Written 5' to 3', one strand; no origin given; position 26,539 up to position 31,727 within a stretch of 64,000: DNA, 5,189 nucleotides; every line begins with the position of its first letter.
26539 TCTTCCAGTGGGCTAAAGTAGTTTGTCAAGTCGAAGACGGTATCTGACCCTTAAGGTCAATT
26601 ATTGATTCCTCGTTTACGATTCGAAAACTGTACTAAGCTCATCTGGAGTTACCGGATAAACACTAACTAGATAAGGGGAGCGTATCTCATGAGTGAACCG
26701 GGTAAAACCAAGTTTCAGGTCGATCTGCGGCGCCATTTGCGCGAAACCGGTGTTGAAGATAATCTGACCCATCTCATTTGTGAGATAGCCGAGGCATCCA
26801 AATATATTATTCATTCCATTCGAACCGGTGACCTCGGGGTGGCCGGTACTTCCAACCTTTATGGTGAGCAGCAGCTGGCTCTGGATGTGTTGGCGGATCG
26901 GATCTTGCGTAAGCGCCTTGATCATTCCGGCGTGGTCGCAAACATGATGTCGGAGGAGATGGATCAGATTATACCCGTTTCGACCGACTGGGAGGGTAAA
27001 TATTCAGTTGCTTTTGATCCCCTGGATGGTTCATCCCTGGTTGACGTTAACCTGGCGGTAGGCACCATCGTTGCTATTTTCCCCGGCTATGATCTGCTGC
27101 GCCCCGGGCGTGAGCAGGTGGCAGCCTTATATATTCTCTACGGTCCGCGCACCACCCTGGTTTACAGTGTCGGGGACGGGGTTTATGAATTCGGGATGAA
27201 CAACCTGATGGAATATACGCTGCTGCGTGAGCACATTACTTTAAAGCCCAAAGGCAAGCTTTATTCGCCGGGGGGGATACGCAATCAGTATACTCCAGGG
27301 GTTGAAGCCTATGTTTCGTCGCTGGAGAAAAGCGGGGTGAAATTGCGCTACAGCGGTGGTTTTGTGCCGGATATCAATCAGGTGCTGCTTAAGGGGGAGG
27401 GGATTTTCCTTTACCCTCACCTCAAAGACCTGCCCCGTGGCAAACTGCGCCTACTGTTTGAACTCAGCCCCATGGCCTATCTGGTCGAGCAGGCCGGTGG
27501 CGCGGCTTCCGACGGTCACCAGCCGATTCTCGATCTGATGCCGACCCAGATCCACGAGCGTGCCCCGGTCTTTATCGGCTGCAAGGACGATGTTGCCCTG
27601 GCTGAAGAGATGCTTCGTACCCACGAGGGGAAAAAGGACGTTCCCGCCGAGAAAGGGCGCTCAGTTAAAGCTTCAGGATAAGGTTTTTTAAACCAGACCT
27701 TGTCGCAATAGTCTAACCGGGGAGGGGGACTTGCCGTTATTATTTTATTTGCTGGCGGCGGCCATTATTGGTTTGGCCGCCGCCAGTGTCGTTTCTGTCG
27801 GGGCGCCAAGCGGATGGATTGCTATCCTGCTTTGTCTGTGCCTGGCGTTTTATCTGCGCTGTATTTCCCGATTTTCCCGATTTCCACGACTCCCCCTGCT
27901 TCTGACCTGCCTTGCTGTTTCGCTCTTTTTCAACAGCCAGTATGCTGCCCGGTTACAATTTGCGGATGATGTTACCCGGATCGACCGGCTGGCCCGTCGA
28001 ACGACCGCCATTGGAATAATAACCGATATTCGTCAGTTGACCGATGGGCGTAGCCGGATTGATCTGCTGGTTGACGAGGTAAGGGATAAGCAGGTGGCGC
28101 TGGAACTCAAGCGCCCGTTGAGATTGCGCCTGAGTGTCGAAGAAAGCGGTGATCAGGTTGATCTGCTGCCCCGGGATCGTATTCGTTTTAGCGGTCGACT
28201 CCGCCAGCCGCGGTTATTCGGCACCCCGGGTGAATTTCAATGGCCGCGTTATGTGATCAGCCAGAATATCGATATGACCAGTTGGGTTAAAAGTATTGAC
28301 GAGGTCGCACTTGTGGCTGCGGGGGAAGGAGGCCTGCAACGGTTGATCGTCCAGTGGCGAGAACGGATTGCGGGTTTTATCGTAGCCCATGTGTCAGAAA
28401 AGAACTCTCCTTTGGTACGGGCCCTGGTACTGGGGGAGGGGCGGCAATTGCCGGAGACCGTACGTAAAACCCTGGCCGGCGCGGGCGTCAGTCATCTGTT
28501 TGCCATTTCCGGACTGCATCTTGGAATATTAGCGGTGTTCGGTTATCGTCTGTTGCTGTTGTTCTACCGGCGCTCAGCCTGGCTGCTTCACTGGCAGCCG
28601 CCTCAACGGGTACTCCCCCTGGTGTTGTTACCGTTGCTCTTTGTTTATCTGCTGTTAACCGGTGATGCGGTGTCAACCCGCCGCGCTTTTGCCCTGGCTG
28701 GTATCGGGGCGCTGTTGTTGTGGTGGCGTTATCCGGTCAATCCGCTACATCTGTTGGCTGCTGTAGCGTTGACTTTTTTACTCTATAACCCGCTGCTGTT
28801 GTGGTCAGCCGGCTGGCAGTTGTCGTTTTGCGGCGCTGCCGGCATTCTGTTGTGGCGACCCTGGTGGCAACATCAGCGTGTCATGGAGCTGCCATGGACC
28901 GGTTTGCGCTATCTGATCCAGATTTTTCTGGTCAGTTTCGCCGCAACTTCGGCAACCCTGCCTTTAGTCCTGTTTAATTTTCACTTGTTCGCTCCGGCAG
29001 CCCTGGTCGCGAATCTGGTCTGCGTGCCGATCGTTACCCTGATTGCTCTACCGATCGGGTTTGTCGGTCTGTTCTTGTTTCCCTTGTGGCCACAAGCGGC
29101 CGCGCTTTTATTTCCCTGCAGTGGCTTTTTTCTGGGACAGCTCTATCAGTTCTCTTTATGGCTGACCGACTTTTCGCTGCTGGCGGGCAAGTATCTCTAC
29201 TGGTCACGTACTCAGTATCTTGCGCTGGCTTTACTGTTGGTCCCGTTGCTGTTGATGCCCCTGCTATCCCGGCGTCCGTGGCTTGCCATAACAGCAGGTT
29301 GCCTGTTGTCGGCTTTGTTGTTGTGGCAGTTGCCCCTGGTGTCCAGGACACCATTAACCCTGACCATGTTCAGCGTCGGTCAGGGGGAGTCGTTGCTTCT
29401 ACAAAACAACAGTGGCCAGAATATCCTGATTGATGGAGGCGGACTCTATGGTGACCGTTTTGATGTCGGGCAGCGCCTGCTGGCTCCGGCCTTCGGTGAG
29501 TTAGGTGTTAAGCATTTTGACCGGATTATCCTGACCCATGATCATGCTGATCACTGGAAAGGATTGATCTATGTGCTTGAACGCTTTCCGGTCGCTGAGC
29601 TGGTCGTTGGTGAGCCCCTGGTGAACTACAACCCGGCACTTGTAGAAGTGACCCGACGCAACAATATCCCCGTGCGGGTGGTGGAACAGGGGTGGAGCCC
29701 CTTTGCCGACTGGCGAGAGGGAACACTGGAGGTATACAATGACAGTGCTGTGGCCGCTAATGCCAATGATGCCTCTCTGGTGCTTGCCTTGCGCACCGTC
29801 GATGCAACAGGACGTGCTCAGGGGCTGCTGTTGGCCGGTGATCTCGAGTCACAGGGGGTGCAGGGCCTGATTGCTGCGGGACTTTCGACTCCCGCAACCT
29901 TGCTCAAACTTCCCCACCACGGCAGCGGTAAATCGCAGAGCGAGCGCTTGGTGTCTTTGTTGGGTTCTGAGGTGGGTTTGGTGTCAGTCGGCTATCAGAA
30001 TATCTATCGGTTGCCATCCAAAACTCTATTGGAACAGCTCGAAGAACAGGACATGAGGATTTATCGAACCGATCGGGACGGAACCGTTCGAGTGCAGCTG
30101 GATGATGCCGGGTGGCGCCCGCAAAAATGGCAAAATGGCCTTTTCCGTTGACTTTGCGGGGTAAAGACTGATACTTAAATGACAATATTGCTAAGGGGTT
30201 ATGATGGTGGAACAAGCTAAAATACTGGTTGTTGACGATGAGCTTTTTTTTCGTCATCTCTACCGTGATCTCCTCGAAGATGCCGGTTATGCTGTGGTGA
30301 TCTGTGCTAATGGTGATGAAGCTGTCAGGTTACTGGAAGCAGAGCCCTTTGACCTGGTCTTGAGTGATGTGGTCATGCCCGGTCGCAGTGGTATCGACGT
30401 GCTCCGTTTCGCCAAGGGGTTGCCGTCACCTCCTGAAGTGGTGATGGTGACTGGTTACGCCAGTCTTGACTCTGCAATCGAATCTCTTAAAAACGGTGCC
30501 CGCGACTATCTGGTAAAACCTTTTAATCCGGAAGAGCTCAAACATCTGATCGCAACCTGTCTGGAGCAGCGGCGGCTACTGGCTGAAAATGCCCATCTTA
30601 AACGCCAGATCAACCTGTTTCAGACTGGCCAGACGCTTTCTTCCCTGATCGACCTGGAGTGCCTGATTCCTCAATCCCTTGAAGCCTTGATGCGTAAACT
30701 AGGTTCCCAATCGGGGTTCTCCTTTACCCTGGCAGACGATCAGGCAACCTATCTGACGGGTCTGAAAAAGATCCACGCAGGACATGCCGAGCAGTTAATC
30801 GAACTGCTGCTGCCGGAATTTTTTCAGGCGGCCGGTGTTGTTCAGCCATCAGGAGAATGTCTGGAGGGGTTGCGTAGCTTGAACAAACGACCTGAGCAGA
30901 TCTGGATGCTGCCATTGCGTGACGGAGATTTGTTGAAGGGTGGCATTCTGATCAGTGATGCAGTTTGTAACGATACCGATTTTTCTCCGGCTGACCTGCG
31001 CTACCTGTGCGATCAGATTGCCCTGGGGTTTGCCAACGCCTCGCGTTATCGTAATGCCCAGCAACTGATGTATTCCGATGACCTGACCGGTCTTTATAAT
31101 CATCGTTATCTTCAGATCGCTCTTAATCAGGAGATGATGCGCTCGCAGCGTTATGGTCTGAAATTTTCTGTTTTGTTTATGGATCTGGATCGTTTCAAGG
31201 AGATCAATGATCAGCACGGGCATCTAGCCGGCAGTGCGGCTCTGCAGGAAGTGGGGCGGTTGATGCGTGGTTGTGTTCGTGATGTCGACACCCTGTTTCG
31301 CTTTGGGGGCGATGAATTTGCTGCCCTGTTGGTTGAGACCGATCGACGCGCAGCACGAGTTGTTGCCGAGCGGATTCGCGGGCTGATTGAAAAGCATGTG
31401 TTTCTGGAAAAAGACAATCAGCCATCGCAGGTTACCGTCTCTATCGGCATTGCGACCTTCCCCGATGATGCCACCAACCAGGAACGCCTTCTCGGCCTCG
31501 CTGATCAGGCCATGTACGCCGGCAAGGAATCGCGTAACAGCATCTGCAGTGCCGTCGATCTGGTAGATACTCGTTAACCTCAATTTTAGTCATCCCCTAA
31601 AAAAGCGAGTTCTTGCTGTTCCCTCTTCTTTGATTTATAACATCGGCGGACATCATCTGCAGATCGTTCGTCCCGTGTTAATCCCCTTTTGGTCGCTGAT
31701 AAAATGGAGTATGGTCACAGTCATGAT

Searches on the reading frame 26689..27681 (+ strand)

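Call 30: search_protein_families(library=pfam, proteins=[window:26689-27681:+])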
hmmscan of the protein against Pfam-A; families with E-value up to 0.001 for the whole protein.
window:26689-27681:+ (330 aa): 2 families
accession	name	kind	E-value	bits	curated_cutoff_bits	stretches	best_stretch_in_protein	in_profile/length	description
PF00316.25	FBPase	-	6.1e-46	156.9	34.8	1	8-179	5-189/191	Fructose-1-6-bisphosphatase, N-terminal domain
PF18913.5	FBPase_C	-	5.6e-42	143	27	1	186-309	2-126/127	Fructose-1-6-bisphosphatase, C-terminal domain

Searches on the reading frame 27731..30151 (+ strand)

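Call 30: search_protein_families(library=pfam, proteins=[window:27731-30151:+])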
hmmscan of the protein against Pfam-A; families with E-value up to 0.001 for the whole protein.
window:27731-30151:+ (806 aa): 4 families
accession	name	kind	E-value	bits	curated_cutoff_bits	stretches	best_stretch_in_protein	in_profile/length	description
PF03772.21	Competence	-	3.7e-48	164.6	23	1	232-509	1-266/270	Competence protein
PF13567.11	DUF4131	-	3.1e-20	72.9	31.6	1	25-191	3-164/165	Domain of unknown function (DUF4131)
PF00753.33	Lactamase_B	-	3e-11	44.1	22.7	1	550-642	4-90/196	Metallo-beta-lactamase superfamily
PF12706.13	Lactamase_B_2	-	0.00042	20.4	27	1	581-653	16-90/200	Beta-lactamase superfamily domain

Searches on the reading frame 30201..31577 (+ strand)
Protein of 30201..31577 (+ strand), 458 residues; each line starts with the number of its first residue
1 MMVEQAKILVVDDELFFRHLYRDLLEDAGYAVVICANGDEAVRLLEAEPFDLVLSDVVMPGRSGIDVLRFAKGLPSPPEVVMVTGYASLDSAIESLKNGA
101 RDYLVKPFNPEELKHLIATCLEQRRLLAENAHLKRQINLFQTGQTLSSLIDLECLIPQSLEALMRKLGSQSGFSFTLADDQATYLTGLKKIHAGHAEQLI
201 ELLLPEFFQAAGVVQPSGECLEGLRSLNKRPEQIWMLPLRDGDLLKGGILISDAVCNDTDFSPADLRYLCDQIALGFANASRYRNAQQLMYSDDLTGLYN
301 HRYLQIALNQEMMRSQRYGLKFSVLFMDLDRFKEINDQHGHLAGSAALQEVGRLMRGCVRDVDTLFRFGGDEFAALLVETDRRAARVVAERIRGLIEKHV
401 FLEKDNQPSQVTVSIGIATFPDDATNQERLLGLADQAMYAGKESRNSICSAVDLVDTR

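Call 30: search_protein_families(library=pfam, proteins=[window:30201-31577:+])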
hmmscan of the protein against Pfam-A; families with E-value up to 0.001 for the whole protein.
window:30201-31577:+ (458 aa): 2 families
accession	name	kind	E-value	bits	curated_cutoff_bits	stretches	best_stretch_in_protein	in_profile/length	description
PF00990.26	GGDEF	-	1.2e-43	149.1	23.8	1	291-445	2-158/161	Diguanylate cyclase, GGDEF domain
PF00072.30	Response_reg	-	2.9e-27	95.5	30.2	1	8-117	1-110/111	Response regulator receiver domain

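Call 31: search_solved_structures(query=window:30201-31574:+, show_alignments=2, max_evalue=1e-10)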
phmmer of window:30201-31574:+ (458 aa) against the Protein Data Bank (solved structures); distinct sequences matched with E-value up to 1e-10: 164 (the best 60 are shown).
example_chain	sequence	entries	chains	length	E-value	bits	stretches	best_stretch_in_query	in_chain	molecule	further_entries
6d9m_A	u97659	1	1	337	2e-45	159.1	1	291-447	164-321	Fusion protein of Endolysin,Response receiver sensor diguanylate cyclase, GAF domain-conta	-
3bre_A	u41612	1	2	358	8.8e-37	130.6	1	286-447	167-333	Probable two-component response regulator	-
9g85_A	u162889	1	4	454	1.5e-34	123.3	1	286-448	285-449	Response regulator PleD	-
2wb4_A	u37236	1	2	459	1.5e-34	123.2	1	286-448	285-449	DIGUANYLATE CYCLASE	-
9g86_A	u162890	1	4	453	1.8e-34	123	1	286-448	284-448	Response regulator PleD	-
1w25_A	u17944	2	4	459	1.9e-34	122.9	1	286-448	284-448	STALKED-CELL DIFFERENTIATION CONTROLLING PROTEIN | RESPONSE REGULATOR PLED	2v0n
5euh_A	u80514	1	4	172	5.4e-31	111.5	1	292-449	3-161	Putative GGDEF domain membrane protein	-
6zxm_A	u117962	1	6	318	1.1e-30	110.5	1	289-449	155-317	Putative GGDEF/response regulator receiver domain protein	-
3i5a_A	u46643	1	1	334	1.3e-30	110.3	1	287-449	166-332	Response regulator/GGDEF domain protein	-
6et7_A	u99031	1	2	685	2.9e-29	105.8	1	271-450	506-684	Diguanylate cyclase (GGDEF) domain-containing protein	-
5llw_B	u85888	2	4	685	3.9e-29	105.4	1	265-450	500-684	Diguanylate cyclase (GGDEF) domain-containing protein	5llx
3ign_A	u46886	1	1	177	4.9e-29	105.1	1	288-449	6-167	Diguanylate cyclase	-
6zxc_A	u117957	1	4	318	8.2e-29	104.3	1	289-449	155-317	Putative GGDEF/response regulator receiver domain protein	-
4urs_A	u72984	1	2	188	2.6e-28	102.7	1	280-445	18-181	DIGUANYLATE CYCLASE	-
9t28_A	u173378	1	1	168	2.6e-28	102.7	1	290-446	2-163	diguanylate cyclase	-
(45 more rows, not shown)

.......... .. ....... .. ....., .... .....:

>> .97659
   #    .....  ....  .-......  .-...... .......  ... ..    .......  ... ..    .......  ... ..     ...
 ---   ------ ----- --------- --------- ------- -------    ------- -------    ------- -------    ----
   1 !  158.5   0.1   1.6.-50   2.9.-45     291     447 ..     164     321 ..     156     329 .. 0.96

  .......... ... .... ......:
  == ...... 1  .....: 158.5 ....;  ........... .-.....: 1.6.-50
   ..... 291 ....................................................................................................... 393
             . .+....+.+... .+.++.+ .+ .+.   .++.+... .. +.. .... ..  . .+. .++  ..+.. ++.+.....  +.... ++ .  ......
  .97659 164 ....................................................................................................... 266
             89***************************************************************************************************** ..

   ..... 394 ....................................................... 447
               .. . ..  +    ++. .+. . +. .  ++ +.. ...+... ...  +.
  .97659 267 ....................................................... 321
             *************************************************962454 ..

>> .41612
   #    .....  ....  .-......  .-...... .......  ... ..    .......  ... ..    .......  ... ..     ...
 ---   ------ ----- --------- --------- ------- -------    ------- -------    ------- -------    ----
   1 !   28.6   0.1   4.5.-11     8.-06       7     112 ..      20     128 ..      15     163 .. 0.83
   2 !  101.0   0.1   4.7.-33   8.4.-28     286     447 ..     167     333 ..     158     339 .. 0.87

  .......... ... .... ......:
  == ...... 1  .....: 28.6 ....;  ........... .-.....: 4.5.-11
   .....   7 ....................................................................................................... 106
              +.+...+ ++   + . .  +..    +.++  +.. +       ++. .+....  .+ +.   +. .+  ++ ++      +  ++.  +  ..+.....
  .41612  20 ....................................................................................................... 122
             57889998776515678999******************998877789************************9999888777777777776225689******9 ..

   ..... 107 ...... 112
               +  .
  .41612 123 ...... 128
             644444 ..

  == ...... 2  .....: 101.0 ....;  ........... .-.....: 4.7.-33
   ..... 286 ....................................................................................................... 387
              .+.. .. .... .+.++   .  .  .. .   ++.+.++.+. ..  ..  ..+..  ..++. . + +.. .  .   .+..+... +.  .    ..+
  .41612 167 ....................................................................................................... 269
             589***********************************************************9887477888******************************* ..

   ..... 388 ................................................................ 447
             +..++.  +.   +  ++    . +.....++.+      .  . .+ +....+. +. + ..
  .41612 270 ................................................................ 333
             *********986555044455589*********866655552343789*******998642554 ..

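Call 45: find_homologous_proteins(query=window:30201-31574:+, max_evalue=1e-40)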
Query window:30201-31574:+ (458 aa): 646 proteins with E <= 1e-40 among 8000 candidates; the best 120 are listed.
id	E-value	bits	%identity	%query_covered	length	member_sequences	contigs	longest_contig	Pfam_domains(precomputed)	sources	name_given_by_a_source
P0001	9.9e-291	982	97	100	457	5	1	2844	PF00990.27,PF00072.31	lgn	-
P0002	2.5e-286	968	95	100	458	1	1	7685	PF00990.27,PF00072.31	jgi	jgi:diguanylate cyclase (GGDEF)-like protein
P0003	7.2e-282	953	94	100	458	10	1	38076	PF00990.27,PF00072.31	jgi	-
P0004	7.4e-277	937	92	100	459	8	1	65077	PF00990.27,PF00072.31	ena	-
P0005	1.8e-274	929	92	99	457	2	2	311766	PF00990.27,PF00072.31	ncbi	-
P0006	8.3e-271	917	90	100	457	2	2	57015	PF00990.27,PF00072.31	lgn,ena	-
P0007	4.0e-270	914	90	99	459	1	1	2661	PF00990.27,PF00072.31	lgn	-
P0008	7.8e-262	887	88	99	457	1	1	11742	PF00990.27,PF00072.31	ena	-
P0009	7.4e-261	884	88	99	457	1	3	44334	PF00990.27,PF00072.31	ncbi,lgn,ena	-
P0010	5.7e-258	874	86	99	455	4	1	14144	PF00990.27,PF00072.31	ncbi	-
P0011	6.7e-243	825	81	99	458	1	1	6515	PF00990.27,PF00072.31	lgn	-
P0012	6.2e-232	789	92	84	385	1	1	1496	PF00990.27,PF00072.31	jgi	-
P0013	9.9e-205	699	69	100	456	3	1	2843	PF00990.27,PF00072.31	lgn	-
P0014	6.1e-195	667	66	99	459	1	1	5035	PF00990.27,PF00072.31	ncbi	-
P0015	1.2e-193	662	65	99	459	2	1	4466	PF00990.27,PF00072.31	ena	-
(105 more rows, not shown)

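Call 46: find_encoding_contigs(protein=P0005, flank=1500, max_places=3)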
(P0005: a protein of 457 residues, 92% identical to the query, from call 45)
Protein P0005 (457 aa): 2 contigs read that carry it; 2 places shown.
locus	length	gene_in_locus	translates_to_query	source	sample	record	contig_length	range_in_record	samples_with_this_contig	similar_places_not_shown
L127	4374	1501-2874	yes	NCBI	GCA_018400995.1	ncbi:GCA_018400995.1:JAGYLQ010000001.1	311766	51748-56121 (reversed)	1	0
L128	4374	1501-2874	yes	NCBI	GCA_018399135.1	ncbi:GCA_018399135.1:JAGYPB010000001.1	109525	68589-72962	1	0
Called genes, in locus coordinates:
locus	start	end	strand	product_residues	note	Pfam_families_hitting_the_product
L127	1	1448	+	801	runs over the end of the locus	PF13567:DUF4131, PF03772:Competence, PF00753:Lactamase_B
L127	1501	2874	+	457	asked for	PF00072:Response_reg, PF00990:GGDEF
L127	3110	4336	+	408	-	PF00152:tRNA-synt_2 (faint), PF13393:tRNA-synt_His, PF00587:tRNA-synt_2b, PF13393:tRNA-synt_His, PF03129:HGTP_anticodon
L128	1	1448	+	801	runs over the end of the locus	PF13567:DUF4131, PF03772:Competence, PF00753:Lactamase_B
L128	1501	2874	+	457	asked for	PF00072:Response_reg, PF00990:GGDEF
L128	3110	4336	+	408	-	PF00152:tRNA-synt_2 (faint), PF13393:tRNA-synt_His, PF00587:tRNA-synt_2b, PF13393:tRNA-synt_His, PF03129:HGTP_anticodon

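Call 48: find_encoding_contigs(protein=P0009, flank=1000, max_places=3)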
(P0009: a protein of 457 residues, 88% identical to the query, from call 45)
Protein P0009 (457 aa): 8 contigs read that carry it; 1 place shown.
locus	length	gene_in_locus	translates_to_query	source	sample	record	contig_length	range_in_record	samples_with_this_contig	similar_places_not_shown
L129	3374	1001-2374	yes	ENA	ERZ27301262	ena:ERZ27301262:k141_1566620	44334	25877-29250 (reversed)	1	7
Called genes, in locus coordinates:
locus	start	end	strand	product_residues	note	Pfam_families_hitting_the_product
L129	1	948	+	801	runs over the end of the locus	PF13567:DUF4131, PF03772:Competence, PF00753:Lactamase_B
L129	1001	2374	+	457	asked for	PF00072:Response_reg, PF00990:GGDEF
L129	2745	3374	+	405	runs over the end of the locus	PF13393:tRNA-synt_His, PF00587:tRNA-synt_2b, PF03129:HGTP_anticodon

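Call 49: find_encoding_contigs(protein=P0010, flank=1000, max_places=3)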
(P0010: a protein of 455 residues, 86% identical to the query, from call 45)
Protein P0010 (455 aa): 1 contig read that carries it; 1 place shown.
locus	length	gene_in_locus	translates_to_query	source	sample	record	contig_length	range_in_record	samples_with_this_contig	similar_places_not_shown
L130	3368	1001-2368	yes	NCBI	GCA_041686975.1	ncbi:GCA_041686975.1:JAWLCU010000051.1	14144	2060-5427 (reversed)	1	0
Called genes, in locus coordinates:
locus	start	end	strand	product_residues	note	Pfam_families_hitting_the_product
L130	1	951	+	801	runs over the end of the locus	PF13567:DUF4131, PF03772:Competence, PF00753:Lactamase_B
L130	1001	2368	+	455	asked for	PF00072:Response_reg, PF00990:GGDEF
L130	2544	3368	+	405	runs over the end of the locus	PF00152:tRNA-synt_2 (faint), PF13393:tRNA-synt_His, PF00587:tRNA-synt_2b, PF13393:tRNA-synt_His, PF03129:HGTP_anticodon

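Call 65: list_cluster_members(proteins=[P0001, P0002, P0003, P0004, P0005, P0006, P0007, P0008, P0009, P0010])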
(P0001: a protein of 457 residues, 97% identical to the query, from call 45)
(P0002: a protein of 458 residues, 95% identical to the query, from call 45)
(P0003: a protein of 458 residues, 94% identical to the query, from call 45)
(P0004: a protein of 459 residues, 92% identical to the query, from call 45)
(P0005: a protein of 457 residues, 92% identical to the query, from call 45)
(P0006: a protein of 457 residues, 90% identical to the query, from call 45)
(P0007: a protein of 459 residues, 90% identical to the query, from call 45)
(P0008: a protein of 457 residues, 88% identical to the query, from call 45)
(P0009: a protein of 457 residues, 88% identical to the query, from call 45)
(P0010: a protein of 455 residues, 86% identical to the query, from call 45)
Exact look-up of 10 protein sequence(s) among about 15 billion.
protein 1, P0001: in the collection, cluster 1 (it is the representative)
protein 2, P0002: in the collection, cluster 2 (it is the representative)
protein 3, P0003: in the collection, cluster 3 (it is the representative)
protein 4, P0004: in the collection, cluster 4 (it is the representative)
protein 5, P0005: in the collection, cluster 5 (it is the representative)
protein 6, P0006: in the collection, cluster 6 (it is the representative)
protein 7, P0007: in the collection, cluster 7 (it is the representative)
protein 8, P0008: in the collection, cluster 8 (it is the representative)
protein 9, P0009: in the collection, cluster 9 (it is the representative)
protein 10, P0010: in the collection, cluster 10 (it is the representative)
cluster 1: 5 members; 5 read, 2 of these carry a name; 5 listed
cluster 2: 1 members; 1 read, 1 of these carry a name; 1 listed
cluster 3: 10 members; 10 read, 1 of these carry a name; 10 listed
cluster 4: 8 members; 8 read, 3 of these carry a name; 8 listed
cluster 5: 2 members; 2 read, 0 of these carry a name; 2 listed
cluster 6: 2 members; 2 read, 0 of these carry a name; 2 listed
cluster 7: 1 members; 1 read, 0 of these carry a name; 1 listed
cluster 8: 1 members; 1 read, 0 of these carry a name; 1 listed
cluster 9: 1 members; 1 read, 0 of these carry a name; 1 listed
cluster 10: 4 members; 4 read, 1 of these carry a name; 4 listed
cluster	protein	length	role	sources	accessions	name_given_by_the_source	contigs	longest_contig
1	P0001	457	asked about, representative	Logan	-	-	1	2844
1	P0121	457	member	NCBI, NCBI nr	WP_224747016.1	diguanylate cyclase [Pelovirga terrestris]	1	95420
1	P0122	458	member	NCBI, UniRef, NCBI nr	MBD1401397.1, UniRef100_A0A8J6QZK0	diguanylate cyclase [Pelobacter sp. M08fum] | diguanylate cyclase n=2 Tax=Pelovirga terrestris TaxID=2771352 RepID=A0A8J6QZK0_9BACT | diguanylate cyclase [Pelovirga terrestris]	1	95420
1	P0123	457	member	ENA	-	-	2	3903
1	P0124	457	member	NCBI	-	-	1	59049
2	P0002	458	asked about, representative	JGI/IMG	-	diguanylate cyclase (GGDEF)-like protein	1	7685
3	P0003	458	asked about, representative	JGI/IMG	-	-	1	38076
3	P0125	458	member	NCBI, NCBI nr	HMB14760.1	MAG TPA: diguanylate cyclase [Pelovirga sp.] | diguanylate cyclase [Pelovirga sp.]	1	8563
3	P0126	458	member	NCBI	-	-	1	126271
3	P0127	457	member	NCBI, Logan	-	-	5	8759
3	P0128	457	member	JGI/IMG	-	-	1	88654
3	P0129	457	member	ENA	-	-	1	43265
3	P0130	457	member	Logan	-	-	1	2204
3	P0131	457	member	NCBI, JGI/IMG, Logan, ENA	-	-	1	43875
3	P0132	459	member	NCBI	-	-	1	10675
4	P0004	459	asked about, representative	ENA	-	-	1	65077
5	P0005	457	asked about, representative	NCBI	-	-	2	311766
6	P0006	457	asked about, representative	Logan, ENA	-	-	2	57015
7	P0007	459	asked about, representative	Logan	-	-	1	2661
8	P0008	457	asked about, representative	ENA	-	-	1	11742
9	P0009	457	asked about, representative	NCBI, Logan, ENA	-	-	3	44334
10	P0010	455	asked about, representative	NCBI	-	-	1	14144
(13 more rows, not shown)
